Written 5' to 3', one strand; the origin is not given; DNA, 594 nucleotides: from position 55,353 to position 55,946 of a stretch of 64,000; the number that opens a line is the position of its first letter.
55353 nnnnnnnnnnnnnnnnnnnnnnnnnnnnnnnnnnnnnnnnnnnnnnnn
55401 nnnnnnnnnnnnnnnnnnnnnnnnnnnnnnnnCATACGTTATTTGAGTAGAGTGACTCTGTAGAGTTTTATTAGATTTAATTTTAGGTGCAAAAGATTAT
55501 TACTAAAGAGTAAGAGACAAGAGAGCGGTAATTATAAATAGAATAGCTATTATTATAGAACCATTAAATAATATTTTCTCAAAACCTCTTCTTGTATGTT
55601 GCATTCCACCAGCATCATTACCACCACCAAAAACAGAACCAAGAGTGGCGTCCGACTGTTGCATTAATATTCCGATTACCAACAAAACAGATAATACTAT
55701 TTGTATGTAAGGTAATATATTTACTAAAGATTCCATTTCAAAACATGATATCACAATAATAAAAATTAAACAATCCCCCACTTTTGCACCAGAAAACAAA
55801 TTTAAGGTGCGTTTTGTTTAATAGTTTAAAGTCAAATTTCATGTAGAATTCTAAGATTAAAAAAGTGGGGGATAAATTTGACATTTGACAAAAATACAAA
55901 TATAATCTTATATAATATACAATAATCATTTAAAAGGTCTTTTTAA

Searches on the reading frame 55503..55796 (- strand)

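Call 31: search_protein_families(library=pfam, proteins=[window:55503-55796:-], max_evalue=0.001)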
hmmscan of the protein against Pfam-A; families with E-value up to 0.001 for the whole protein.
window:55503-55796:- (97 aa): 1 family
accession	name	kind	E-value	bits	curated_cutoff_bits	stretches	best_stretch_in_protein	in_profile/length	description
PF03840.19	SecG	-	3e-10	40.5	29.2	1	30-93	4-66/70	Preprotein translocase SecG subunit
